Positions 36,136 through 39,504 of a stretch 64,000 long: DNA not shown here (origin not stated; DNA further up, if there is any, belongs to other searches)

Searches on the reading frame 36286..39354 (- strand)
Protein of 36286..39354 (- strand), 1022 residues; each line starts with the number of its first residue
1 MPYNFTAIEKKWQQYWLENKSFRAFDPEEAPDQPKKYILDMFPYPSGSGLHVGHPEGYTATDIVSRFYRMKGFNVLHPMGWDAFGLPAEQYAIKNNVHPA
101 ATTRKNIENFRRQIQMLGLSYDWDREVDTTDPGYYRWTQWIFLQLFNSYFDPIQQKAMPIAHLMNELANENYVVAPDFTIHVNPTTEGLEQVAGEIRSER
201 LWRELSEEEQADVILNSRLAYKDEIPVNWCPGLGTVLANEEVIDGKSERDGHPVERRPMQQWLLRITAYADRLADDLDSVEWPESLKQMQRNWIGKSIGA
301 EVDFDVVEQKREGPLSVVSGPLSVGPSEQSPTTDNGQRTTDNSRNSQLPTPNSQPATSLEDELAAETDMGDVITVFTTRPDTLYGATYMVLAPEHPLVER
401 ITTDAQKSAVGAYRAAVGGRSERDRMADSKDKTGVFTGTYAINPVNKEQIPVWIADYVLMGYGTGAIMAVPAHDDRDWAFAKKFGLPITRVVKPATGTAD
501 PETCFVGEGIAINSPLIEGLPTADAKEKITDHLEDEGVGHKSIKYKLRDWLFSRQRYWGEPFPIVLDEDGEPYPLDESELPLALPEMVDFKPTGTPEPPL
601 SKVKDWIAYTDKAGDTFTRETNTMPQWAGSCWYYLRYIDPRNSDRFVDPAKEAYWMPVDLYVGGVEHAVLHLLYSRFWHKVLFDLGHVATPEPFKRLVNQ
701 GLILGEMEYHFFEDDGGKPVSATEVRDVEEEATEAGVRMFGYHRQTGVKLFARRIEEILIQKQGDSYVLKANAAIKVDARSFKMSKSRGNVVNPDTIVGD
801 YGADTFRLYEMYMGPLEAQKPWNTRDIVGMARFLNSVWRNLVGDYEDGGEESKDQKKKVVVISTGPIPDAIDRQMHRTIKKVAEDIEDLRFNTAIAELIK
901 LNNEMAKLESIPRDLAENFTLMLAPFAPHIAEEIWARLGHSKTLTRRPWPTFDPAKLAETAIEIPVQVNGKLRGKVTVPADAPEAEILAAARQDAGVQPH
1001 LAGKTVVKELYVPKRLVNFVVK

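Call 9: find_related_loci(query=window:36286-39354:-, collection=genome_contigs, flank=10000)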
Query window:36286-39354:- (1022 aa) in genome_contigs; peptide patterns used: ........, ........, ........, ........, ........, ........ (x = any residue, [..] = any of these).
600 stretches matched a pattern (row limit reached: there are more); 599 encode a relative of the query (tblastn E <= 1e-3); the best 80 are kept; 80 distinct loci.
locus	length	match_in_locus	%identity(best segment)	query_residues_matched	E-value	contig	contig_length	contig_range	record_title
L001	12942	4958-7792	61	1-1021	0e+0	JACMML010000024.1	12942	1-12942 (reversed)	MAG: Phycisphaerae bacterium isolate ES-bin-92 ES-bin-92-contig-k141_735923, whole genome shotgun sequence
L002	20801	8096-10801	58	1-1021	0e+0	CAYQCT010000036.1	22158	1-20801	MAG TPA_asm: uncultured Tepidisphaerales bacterium isolate SRP063590_co1_202 genome assembly, contig: NODE_2229_length_2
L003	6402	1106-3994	51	3-1021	0e+0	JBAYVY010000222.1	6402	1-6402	MAG: Phycisphaeraceae bacterium isolate SO_2016_LW3_70 scaffold19454_LW162_2016, whole genome shotgun sequence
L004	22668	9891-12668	54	1-1021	0e+0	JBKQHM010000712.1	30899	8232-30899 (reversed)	MAG: Isosphaeraceae bacterium isolate SEr2D2E2F__bin_107 SEr2D2E2F_000000278605, whole genome shotgun sequence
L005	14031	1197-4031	52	1-1022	0e+0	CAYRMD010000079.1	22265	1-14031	MAG TPA_asm: uncultured Pirellulaceae bacterium isolate binchicken_co30_3 genome assembly, contig: NODE_1770_length_2226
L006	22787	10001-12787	53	1-1021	0e+0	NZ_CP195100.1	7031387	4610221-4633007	Tundrisphaera sp. TA3 chromosome, complete genome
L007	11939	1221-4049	51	1-1022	0e+0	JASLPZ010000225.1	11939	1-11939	MAG: Pirellulaceae bacterium isolate Arabian11_MAG_71 NODE_225_length_11939_cov_3.581268, whole genome shotgun sequence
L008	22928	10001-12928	51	1-1022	0e+0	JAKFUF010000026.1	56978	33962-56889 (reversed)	MAG: Planctomycetaceae bacterium isolate D1_Bin_10 D1_0000463, whole genome shotgun sequence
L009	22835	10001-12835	51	1-1022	0e+0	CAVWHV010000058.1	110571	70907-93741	MAG: uncultured Planctomycetaceae bacterium isolate MFD04716.bin.3.258 genome assembly, contig: contig_7101, whole genom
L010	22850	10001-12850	51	3-1022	0e+0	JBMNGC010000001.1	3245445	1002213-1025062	MAG: Thermoguttaceae bacterium isolate SBF912LR0HQ0207 contig_1684, whole genome shotgun sequence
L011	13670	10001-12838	50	1-1022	0e+0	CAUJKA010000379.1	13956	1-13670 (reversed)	MAG: Planctomycetota bacterium isolate KLAP7 genome assembly, contig: KLAP7_31395, whole genome shotgun sequence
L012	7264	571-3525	50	1-1022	0e+0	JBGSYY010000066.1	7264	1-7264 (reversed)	MAG: Isosphaeraceae bacterium isolate JTS-AC486 k141_3450310, whole genome shotgun sequence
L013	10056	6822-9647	48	1-1022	0e+0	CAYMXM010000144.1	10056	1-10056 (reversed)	MAG TPA_asm: uncultured Pirellula sp. isolate SRP344714_co1_392 genome assembly, contig: NODE_12126_length_10056_cov_7.2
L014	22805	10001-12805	50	3-1020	0e+0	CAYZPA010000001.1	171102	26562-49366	MAG TPA_asm: uncultured Pirellulaceae bacterium isolate SRP268394_co1_150 genome assembly, contig: NODE_53_length_171102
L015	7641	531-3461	48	1-1022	0e+0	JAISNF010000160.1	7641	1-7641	MAG: Planctomycetaceae bacterium isolate Im510_bin74 k119_2364741, whole genome shotgun sequence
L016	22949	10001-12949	51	1-1022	0e+0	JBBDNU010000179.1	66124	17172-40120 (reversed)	MAG: Planctomycetales bacterium isolate LejiaB_67_431 Lejia_B_544_length_66124_cov_266, whole genome shotgun sequence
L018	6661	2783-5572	49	1-1022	0e+0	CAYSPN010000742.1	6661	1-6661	MAG TPA_asm: uncultured Candidatus Kuenenia sp. isolate binchicken_co255_45 genome assembly, contig: k141_1314504, whole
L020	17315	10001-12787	49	1-1022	0e+0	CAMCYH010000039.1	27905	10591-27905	MAG: Candidatus Kuenenia stuttgartiensis isolate MiE-22jul19-96 genome assembly, contig: MiE-22jul19-C1395, whole genome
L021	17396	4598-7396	48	1-1022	0e+0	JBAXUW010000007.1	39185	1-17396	MAG: Planctomycetota bacterium isolate ELA671 MAG671_7, whole genome shotgun sequence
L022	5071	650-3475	49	1-1022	0e+0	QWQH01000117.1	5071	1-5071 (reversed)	MAG: Planctomycetota bacterium isolate ZH-3NOV15-plancto3 ZH-3NOV15-C38975, whole genome shotgun sequence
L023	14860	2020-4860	49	3-1022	0e+0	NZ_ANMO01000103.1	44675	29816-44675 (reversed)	Rhodopirellula europaea 6C c6C0103, whole genome shotgun sequence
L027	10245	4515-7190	47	3-1022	0e+0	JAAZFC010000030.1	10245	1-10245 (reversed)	MAG: Fibrobacter sp. isolate AS10tlH2TH_155 84192_AS10, whole genome shotgun sequence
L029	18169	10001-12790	49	1-1022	0e+0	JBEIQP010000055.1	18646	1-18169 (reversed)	MAG: Planctomycetaceae bacterium isolate Sample-107-S7-bin-164 Sample_107_S7-bin_164-k141_163690, whole genome shotgun s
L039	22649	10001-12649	43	1-1022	0e+0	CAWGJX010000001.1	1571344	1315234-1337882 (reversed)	MAG: uncultured Bacteroidales bacterium isolate MFD05705.bin.1.174 genome assembly, contig: contig_14185, whole genome s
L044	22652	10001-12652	51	3-1022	0e+0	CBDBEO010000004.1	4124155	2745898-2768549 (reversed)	MAG: uncultured Candidatus Binatia bacterium isolate d69ef4bc-d7cd-432e-8a93-c2be756c76d7 genome assembly, contig: conti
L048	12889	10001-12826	45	8-1022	0e+0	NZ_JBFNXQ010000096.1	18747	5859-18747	Geodermatophilus maliterrae strain WL48A 96, whole genome shotgun sequence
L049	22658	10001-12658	43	1-1022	0e+0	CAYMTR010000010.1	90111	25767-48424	MAG TPA_asm: uncultured Prolixibacteraceae bacterium isolate SRP294416_co1_202 genome assembly, contig: NODE_249_length_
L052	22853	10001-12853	51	1-1022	0e+0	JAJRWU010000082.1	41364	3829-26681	MAG: Planctomycetota bacterium isolate Dive96_bin2.57 k141_983859, whole genome shotgun sequence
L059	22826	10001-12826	49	3-1022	0e+0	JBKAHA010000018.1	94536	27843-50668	MAG: Aureliella sp. isolate p Ske_MAG1_0018, whole genome shotgun sequence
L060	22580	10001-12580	55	1-1022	0e+0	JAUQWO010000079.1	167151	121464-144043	MAG: Bacteroidota bacterium isolate BIN5 contig_296140, whole genome shotgun sequence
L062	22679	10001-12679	54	1-1022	0e+0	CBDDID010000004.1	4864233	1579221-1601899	MAG: Leptonemataceae bacterium isolate 83018876-9ec8-4c35-8191-1c16ea376a73 genome assembly, contig: contig_4, whole gen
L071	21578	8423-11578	47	3-1022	0e+0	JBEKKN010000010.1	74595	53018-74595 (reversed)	MAG: Verrucomicrobiota bacterium isolate SPRUCE 348 SPRUCE_348_10, whole genome shotgun sequence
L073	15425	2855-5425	47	3-1022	0e+0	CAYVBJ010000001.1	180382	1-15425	MAG TPA_asm: uncultured Balneolaceae bacterium isolate binchicken_co218_300 genome assembly, contig: NODE_6_length_18038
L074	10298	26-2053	53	356-1022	0e+0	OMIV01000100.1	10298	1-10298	Planctomycetaceae bacterium isolate AM_0621 genome assembly, contig: DGE0002AM2008_1_152250, whole genome shotgun sequen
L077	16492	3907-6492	50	1-1022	0e+0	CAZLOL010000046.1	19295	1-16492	MAG TPA_asm: uncultured Ignavibacteriaceae bacterium isolate SRP173033_co1_9 genome assembly, contig: NODE_5054_length_1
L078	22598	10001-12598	48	1-1022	0e+0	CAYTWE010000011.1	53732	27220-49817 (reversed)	MAG TPA_asm: uncultured Lentisphaeraceae bacterium isolate SRP350583_co2_409 genome assembly, contig: NODE_704_length_53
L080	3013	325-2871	45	1-1022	0e+0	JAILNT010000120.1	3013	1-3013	MAG: Treponema sp. isolate RUI287 k141_8963571_flag=1_multi=9.0000_len=3013, whole genome shotgun sequence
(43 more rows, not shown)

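Call 17: find_homologous_proteins(query=window:36286-39354:-, max_evalue=1e-100)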
Query window:36286-39354:- (1022 aa): 8000 proteins with E <= 1e-100 among 8000 candidates; the best 120 are listed.
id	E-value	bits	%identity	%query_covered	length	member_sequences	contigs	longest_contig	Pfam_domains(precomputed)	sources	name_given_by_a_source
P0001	0.0e+0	2393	100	100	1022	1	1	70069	PF09334.18,PF08264.20,PF13603.13,PF00133.29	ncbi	-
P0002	0.0e+0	1821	75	100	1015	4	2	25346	PF09334.18,PF08264.20,PF13603.13,PF00133.29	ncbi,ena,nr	ncbi:MAG: leucine--tRNA ligase [Phycisphaerae bacterium]|nr:leucine--tRNA ligase [Tepidisphaeraceae 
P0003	0.0e+0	1782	75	100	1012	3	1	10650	PF09334.18,PF08264.20,PF13603.13,PF00133.29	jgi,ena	-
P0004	0.0e+0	1732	71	100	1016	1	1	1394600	PF09334.18,PF08264.20,PF13603.13,PF00133.29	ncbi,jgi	jgi:leucyl-tRNA synthetase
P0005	0.0e+0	1722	72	100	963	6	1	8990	PF09334.18,PF08264.20,PF13603.13,PF00133.29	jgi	jgi:leucyl-tRNA synthetase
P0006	0.0e+0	1721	72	100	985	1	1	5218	PF09334.18,PF08264.20,PF13603.13,PF00133.29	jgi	jgi:leucyl-tRNA synthetase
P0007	0.0e+0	1716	73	100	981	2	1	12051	PF09334.18,PF08264.20,PF13603.13,PF00133.29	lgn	-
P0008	0.0e+0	1713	72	100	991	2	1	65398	PF09334.18,PF08264.20,PF13603.13,PF00133.29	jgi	jgi:leucyl-tRNA synthetase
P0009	0.0e+0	1705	71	100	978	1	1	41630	PF09334.18,PF08264.20,PF13603.13,PF00133.29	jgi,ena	-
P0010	0.0e+0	1691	71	100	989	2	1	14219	PF09334.18,PF08264.20,PF13603.13,PF00133.29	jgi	jgi:leucyl-tRNA synthetase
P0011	0.0e+0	1688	71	100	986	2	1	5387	PF09334.18,PF08264.20,PF13603.13,PF00133.29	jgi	jgi:leucyl-tRNA synthetase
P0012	0.0e+0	1686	70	100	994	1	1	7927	PF09334.18,PF08264.20,PF13603.13,PF00133.29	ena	-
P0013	0.0e+0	1685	71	100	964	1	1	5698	PF09334.18,PF08264.20,PF13603.13,PF00133.29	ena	-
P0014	0.0e+0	1684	71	100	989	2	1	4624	PF09334.18,PF08264.20,PF13603.13,PF00133.29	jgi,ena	-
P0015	0.0e+0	1683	69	100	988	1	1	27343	PF09334.18,PF08264.20,PF13603.13,PF00133.29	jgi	jgi:leucyl-tRNA synthetase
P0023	0.0e+0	1626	69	100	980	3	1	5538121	PF09334.18,PF08264.20,PF13603.13,PF00133.29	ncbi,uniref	ncbi:leucine--tRNA ligase [Fontivita pretiosa]|uniref:leucine--tRNA ligase n=1 Tax=Fontivita pretios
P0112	0.0e+0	1571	66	100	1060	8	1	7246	PF09334.18,PF08264.20,PF13603.13,PF00133.29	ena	-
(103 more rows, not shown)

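Call 22: find_encoding_contigs(protein=P0001, flank=10000, max_places=3)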
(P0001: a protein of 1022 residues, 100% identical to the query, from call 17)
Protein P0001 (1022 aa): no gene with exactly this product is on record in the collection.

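Call 23: find_encoding_contigs(protein=P0002, flank=10000, max_places=3)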
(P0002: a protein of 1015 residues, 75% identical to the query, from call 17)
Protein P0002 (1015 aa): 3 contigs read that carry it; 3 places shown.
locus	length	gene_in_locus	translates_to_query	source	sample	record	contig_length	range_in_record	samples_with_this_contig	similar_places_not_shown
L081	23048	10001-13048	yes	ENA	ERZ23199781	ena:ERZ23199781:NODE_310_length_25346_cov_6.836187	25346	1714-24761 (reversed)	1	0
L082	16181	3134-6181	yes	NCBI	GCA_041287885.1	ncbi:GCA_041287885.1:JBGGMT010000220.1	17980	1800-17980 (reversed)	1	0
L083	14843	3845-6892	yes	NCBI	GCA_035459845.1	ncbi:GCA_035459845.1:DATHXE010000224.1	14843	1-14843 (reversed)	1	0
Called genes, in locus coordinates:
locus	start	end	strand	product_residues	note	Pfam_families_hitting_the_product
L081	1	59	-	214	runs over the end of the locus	?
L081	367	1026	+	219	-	PF13847:Methyltransf_31 (faint), PF01135:PCMT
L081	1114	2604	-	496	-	PF07394:DUF1501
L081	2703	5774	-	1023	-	PF07635:PSCyt1, PF07583:PSCyt2, PF07587:PSD1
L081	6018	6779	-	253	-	PF00149:Metallophos, PF12850:Metallophos_2 (weak)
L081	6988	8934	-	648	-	PF07228:SpoIIE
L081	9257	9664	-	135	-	PF07238:PilZ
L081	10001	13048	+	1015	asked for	PF00133:tRNA-synt_1, PF09334:tRNA-synt_1g, PF13603:tRNA-synt_1_2, PF00133:tRNA-synt_1 (weak), PF08264:Anticodon_1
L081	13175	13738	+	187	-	PF01928:CYTH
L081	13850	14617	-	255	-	PF07596:SBP_bac_10 (weak)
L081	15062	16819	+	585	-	PF21710:Spt6_S1 (faint), PF13509:S1_2 (faint), PF00575:S1, PF17092:PCB_OB (faint), PF00575:S1, PF23459:S1_RRP5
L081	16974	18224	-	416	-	PF01694:Rhomboid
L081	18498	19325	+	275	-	PF00140:Sigma70_r1_2 (weak), PF04542:Sigma70_r2, PF04539:Sigma70_r3, PF04545:Sigma70_r4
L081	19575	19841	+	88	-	-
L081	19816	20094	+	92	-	-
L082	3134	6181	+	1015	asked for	PF00133:tRNA-synt_1, PF09334:tRNA-synt_1g, PF13603:tRNA-synt_1_2, PF00133:tRNA-synt_1 (weak), PF08264:Anticodon_1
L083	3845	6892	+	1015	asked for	PF00133:tRNA-synt_1, PF09334:tRNA-synt_1g, PF13603:tRNA-synt_1_2, PF00133:tRNA-synt_1 (weak), PF08264:Anticodon_1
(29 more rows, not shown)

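Call 26: find_encoding_contigs(protein=P0112, flank=10000, max_places=2)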
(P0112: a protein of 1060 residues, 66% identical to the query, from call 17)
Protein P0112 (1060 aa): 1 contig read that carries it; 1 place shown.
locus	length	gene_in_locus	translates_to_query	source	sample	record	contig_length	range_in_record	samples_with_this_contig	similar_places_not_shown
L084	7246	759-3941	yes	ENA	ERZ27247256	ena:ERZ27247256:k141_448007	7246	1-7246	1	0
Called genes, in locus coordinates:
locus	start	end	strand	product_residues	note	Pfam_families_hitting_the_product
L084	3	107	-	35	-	?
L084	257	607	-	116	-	PF01740:STAS, PF13466:STAS_2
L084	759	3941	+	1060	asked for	PF00133:tRNA-synt_1, PF09334:tRNA-synt_1g, PF13603:tRNA-synt_1_2, PF00133:tRNA-synt_1 (weak), PF08264:Anticodon_1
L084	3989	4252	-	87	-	-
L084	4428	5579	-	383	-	PF01546:Peptidase_M20, PF07687:M20_dimer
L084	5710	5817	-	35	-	-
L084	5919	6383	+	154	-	PF09969:DUF2203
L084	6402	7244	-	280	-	?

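Call 27: find_encoding_contigs(protein=P0004, flank=10000, max_places=2)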
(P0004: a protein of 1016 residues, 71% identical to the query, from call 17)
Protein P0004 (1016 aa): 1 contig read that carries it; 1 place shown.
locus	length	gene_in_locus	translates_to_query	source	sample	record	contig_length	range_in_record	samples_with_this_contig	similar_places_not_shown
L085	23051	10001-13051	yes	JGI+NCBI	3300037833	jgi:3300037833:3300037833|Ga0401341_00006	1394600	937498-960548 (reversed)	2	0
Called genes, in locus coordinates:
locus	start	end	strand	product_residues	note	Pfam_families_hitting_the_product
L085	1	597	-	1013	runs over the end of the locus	PF01261:AP_endonuc_2 (weak), PF01011:PQQ, PF13360:PQQ_2, PF13570:Beta-prop_ACSF4 (faint), PF13442:Cytochrome_CBB3, PF01011:PQQ, PF13360:PQQ_2 (weak)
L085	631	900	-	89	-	-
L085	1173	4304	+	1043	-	PF07635:PSCyt1, PF07583:PSCyt2, PF07587:PSD1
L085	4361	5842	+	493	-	PF07394:DUF1501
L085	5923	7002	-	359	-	PF00266:Aminotran_5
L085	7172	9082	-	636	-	PF07228:SpoIIE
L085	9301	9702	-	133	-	PF07238:PilZ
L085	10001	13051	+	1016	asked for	PF00133:tRNA-synt_1, PF09334:tRNA-synt_1g, PF13603:tRNA-synt_1_2, PF00133:tRNA-synt_1 (weak), PF08264:Anticodon_1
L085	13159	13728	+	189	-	PF01928:CYTH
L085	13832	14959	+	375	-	-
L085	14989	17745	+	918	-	PF00675:Peptidase_M16, PF05193:Peptidase_M16_C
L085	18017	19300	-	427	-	PF01966:HD, PF19276:HD_assoc_2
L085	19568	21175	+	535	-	PF00682:HMGL-like, PF22617:HCS_D2, PF08502:LeuA_dimer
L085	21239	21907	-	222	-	PF06508:QueC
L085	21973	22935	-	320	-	PF08240:ADH_N, PF16912:Glu_dehyd_C, PF00107:ADH_zinc_N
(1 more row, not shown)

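Call 28: find_encoding_contigs(protein=P0023, flank=10000, max_places=2)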
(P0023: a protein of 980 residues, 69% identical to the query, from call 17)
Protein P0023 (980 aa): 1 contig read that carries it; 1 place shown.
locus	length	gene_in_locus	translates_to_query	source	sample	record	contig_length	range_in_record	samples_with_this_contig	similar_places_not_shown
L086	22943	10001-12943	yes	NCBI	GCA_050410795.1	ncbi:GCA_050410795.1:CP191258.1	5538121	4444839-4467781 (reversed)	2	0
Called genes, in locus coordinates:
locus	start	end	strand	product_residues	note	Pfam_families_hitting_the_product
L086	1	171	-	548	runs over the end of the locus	PF00111:Fer2, PF13510:Fer2_4 (weak), PF17651:Raco_middle, PF14574:RACo_C_ter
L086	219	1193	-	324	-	PF02607:B12-binding_2, PF02310:B12-binding, PF13769:Virulence_fact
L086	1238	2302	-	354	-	PF01208:URO-D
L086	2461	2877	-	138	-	-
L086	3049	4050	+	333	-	PF12849:PBP_like_2, PF01547:SBP_bac_1, PF12727:PBP_like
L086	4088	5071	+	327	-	PF00528:BPD_transp_1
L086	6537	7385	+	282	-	PF02463:SMC_N (faint), PF00005:ABC_tran, PF13401:AAA_22 (weak), PF13304:AAA_21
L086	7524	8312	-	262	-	PF13448:DUF4114 (faint)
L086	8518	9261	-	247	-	PF00977:His_biosynth, PF01070:FMN_dh (faint), PF01207:Dus (faint)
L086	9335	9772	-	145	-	PF07238:PilZ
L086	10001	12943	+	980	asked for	PF00133:tRNA-synt_1, PF09334:tRNA-synt_1g, PF13603:tRNA-synt_1_2, PF00133:tRNA-synt_1 (weak), PF08264:Anticodon_1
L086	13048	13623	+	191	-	PF01928:CYTH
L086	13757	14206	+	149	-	PF13480:Acetyltransf_6, PF00583:Acetyltransf_1, PF13508:Acetyltransf_7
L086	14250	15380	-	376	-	PF00532:Peripla_BP_1, PF13407:Peripla_BP_4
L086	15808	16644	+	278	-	PF07963:N_methyl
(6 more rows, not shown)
